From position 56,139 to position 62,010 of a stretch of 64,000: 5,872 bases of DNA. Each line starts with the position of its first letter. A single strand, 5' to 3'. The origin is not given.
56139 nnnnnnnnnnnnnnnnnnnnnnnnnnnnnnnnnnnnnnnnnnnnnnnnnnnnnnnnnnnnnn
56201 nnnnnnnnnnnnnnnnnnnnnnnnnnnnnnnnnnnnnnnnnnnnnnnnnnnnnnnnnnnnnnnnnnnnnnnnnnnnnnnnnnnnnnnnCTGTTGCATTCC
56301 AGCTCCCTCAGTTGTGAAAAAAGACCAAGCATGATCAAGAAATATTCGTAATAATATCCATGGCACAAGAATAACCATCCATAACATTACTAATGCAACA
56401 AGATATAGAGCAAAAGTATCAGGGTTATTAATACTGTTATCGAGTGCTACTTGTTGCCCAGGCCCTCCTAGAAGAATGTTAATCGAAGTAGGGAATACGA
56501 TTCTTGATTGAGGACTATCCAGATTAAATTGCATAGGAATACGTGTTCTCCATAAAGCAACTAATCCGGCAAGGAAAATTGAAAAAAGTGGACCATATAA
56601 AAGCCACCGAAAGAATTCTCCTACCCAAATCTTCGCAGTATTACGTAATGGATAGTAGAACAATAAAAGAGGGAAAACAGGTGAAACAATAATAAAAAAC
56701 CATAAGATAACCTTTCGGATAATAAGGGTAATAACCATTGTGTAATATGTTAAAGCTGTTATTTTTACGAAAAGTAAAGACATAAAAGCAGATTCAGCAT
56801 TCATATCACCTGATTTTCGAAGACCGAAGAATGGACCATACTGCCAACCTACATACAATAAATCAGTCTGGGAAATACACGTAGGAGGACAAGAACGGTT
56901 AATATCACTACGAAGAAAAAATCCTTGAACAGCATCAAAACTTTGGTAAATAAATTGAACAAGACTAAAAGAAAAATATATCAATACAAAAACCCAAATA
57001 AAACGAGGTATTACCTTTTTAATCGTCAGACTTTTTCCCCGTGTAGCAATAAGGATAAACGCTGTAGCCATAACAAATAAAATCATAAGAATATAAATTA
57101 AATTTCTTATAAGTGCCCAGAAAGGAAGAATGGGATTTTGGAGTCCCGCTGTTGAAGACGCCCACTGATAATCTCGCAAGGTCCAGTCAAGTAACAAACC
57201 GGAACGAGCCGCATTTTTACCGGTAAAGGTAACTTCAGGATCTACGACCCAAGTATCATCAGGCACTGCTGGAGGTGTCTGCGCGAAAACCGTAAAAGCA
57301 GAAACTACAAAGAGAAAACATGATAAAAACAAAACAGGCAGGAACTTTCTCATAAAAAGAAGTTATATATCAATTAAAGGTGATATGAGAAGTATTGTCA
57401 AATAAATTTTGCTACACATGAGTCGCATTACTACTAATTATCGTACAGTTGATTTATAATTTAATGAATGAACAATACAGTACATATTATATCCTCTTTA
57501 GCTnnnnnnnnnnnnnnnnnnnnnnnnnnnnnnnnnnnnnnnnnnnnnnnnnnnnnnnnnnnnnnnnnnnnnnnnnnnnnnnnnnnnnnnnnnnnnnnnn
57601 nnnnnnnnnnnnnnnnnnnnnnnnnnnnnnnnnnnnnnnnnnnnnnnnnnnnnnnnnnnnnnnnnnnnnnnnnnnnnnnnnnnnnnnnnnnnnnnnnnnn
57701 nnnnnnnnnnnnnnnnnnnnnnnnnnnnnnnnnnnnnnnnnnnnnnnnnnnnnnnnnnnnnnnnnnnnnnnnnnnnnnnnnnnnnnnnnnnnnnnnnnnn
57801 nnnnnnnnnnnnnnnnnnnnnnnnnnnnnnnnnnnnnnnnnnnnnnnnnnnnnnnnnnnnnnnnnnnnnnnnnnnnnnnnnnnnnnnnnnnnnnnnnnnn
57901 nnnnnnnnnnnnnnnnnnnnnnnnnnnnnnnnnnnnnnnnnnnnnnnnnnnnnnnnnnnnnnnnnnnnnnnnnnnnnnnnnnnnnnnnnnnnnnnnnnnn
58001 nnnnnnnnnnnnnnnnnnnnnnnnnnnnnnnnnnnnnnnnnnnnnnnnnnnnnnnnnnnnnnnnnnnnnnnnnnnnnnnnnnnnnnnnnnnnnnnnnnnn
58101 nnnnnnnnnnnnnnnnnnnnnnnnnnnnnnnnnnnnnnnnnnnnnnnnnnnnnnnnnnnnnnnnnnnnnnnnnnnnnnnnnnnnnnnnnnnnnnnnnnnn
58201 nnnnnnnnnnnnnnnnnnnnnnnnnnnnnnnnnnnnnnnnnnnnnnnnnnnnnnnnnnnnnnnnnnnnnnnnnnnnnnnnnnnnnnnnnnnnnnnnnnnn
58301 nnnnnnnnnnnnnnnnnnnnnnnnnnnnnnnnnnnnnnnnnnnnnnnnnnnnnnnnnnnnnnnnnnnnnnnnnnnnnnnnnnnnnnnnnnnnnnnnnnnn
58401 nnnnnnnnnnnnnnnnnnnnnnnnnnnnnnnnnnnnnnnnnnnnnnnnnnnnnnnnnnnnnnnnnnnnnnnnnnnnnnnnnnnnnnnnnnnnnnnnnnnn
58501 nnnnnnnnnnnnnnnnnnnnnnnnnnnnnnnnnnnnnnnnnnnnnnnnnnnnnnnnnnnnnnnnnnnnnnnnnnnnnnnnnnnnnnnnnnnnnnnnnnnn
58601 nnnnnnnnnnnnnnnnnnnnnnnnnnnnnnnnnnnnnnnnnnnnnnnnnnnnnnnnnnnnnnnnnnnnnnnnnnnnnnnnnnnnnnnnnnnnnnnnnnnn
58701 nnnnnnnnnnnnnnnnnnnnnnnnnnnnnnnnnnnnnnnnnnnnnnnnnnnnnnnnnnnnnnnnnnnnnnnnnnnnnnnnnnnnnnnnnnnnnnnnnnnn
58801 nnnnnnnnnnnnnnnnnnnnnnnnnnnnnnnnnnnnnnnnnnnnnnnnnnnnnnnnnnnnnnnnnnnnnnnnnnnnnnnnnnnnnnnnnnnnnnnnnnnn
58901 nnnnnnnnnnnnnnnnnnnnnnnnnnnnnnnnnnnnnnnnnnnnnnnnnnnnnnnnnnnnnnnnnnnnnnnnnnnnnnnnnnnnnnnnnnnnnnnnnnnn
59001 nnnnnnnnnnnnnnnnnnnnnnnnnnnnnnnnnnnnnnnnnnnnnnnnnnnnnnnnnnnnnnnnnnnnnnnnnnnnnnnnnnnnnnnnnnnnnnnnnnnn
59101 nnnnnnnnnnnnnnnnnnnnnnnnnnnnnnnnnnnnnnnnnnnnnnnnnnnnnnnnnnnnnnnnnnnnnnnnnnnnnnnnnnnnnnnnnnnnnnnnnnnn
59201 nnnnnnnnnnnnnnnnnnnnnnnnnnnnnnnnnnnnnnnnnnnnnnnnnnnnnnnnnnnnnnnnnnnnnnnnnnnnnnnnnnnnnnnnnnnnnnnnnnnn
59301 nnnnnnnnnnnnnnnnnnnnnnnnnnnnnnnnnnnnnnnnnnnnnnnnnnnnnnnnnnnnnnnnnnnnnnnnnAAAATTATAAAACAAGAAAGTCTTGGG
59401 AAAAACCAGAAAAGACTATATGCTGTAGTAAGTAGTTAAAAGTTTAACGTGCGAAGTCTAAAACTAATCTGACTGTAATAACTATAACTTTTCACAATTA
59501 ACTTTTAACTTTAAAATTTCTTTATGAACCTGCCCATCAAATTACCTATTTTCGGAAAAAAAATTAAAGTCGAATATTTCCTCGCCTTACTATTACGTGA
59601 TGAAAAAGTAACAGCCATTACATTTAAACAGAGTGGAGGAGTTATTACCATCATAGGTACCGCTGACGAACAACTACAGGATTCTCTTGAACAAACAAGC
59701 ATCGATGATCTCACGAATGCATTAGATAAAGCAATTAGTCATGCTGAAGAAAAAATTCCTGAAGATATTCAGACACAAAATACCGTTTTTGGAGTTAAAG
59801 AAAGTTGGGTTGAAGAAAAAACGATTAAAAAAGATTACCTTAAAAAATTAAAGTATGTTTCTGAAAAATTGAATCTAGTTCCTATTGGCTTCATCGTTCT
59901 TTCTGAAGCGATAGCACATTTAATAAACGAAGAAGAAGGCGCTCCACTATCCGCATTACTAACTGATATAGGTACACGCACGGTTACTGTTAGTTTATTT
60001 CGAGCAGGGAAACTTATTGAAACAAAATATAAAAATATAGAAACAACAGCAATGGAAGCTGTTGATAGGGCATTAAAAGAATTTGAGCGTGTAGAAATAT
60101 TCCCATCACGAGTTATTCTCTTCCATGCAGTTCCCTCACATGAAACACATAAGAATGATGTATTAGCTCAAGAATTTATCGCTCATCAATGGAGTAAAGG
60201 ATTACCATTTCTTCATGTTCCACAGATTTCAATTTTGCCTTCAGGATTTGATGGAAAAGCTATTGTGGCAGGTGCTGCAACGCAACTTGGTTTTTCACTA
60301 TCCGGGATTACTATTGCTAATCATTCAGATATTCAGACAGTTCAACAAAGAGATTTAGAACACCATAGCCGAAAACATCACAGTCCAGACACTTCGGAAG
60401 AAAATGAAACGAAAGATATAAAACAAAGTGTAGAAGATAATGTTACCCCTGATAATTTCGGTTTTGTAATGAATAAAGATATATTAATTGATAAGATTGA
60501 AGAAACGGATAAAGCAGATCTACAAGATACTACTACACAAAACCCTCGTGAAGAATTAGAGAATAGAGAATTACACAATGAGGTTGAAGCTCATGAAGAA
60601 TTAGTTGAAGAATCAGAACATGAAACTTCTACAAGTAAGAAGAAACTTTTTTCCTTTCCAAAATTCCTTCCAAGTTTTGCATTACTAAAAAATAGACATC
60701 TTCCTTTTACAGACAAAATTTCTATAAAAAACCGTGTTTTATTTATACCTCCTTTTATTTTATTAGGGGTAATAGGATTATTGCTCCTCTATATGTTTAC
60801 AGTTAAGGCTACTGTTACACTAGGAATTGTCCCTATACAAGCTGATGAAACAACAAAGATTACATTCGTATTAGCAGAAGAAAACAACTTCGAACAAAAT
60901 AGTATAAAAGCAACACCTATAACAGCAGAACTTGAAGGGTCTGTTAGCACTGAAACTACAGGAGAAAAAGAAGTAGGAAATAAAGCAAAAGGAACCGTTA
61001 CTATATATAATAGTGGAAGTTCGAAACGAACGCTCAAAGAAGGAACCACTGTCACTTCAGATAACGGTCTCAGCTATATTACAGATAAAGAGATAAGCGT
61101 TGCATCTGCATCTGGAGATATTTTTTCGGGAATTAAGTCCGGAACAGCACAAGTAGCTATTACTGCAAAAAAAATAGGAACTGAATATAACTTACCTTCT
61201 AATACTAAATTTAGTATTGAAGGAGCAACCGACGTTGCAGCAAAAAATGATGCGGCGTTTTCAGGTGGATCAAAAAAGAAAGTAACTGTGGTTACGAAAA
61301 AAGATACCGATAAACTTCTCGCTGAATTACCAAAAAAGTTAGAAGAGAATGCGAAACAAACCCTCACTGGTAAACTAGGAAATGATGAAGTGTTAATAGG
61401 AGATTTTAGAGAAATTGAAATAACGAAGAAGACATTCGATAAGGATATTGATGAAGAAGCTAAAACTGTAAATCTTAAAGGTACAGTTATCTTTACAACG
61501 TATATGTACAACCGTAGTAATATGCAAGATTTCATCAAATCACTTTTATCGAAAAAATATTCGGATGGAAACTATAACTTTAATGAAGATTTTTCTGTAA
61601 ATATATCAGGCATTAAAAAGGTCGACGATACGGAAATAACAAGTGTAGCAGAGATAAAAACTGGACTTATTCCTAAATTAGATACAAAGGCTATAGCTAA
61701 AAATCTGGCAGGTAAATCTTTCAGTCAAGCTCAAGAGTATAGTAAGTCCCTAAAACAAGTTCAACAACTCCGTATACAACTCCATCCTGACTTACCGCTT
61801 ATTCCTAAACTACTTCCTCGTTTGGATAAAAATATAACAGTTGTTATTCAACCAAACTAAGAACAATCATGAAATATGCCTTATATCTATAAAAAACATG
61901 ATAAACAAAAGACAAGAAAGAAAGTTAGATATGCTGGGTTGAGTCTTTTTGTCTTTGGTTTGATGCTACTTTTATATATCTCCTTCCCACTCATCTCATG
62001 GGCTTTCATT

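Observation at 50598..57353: Operon of a 1126-aa polytopic membrane/repeat protein with two paralogous S8 subtilisin proteases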

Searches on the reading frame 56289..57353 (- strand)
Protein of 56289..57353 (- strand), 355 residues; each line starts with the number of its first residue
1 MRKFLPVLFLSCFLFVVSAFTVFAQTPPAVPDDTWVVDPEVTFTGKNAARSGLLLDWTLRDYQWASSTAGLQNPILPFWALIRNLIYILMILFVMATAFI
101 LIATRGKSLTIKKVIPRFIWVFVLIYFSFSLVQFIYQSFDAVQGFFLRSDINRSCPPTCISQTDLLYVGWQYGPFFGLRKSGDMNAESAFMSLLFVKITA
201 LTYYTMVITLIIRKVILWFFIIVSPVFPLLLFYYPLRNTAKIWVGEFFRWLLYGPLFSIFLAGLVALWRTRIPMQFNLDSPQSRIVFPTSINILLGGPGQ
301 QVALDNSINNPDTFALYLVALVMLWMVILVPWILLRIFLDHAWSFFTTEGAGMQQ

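Call 52: search_protein_families(library=pfam, alignment_id=A5, max_evalue=1)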
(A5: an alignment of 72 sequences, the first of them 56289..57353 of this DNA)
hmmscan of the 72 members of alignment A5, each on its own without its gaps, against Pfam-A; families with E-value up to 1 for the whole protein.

A. member 1, window:56289-57353:- (355 aa): 1 family
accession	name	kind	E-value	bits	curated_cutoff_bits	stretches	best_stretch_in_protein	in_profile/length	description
PF13567.11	DUF4131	-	0.48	10.5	31.6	1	4-46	30-72/165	Domain of unknown function (DUF4131)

B. families by the number of members that match (of 72 scanned): 15 families
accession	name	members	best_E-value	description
PF04610.19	TrbL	36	4.4e-06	TrbL/VirB6 plasmid conjugal transfer protein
PF11821.13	ActD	3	0.024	Alternative complex III, ActD subunit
PF15102.11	TMEM154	3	0.029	TMEM154 protein family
PF13124.11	DUF3963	2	0.066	Protein of unknown function (DUF3963)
PF05934.16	MCLC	2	0.092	Mid-1-related chloride channel (MCLC)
PF07884.19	VKOR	1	0.032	Vitamin K epoxide reductase family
PF04956.18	TrbC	1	0.051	TrbC/VIRB2 pilin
PF01307.22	Plant_vir_prot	1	0.093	Plant viral movement protein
PF22352.2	K319L-like_PKD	1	0.12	K319L-like, PKD domain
PF05210.18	Sprouty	1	0.15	Sprouty protein (Spry)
PF21529.2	GLV1-2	1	0.17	Gloven 1/2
PF24985.1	DUF7775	1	0.21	Domain of unknown function (DUF7775)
PF17870.6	Insulin_TMD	1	0.29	Insulin receptor trans-membrane segment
PF13567.11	DUF4131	1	0.48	Domain of unknown function (DUF4131)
PF12877.12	KIAA1549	1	0.62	UPF0606 protein KIAA1549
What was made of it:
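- On TrbL/VirB6 (PF04610): Among 72 relatives, 36 hit at E <= 1 with a best E of 4.4e-6 (call 52).
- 36 of 72 N-terminal domains hit PF04610 TrbL (best E 4.4e-6); no other family recurs in more than 3 members (call 52).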

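Call 53: search_solved_structures(query=A5, max_evalue=10)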
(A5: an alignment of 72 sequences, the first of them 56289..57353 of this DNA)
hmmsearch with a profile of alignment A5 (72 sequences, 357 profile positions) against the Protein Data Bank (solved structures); distinct sequences matched with E-value up to 10: 3.
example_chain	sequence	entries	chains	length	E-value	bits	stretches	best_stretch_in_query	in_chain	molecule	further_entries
9uzo_D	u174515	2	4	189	0.28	13.4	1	188-245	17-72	Protein OPG107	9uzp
7tbl_h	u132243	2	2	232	1.9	10.6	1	84-136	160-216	DDX19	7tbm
3fhc_B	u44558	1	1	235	1.9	10.6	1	84-136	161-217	ATP-dependent RNA helicase DDX19B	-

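Call 54: predict_structure(alignment_id=A4)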
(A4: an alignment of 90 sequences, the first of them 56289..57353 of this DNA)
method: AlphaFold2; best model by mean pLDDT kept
length: 355 residues; sequences in the alignment: 90
mean_pLDDT: 75.5   pTM: 0.67
mean pLDDT of the five models: 75.5, 71.8, 71.0, 70.6, 66.2
residues with pLDDT >= 90: 33; 70-90: 220; 50-70: 92; < 50: 10
segments of 3 or more residues with pLDDT < 50: 24-30
pLDDT, mean of each block of 10 residues (from residue 1): 82 74 47 77 90 86 62 74 85 88 83 86 86 80 75 67 78 84 85 92 90 80 75 65 63 68 73 65 59 59 69 79 79 77 69 55
secondary structure, 60 per line:
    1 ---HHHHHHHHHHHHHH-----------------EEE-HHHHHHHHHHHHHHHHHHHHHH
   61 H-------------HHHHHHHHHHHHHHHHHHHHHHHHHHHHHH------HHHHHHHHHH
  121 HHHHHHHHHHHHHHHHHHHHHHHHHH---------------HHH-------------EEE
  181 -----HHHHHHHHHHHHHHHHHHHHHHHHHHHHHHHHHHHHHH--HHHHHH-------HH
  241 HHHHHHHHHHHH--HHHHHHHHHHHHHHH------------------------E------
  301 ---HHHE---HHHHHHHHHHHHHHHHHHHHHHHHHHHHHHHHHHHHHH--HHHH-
elements in order: H4-17 E35-37 H39-61 H75-104 H111-146 E178-180 H186-223 H226-231 H239-252 H255-269 H311-348 H351-354
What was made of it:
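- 57282..57353 (-): Signal peptide (residues 1-24, ...VFA|QT). Helix 4-17 followed by a low-confidence stretch (call 54).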

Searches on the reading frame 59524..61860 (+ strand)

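Call 105: search_protein_families(library=pfam, proteins=[window:59524-61860:+], max_evalue=0.01)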
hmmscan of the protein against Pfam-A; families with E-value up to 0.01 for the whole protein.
window:59524-61860:+ (778 aa): 3 families
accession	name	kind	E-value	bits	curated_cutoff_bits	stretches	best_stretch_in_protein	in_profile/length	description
PF04865.19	Baseplate_J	-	7.2e-07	29.2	21.1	1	482-583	17-110/255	Baseplate J-like protein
PF21110.3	GlxA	-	2.5e-05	25.3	27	1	487-575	1-97/105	GlxA beta barrel domain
PF10548.14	P22_AR_C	-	0.0096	16.4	22.4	0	722-750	37-65/73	P22AR C-terminal domain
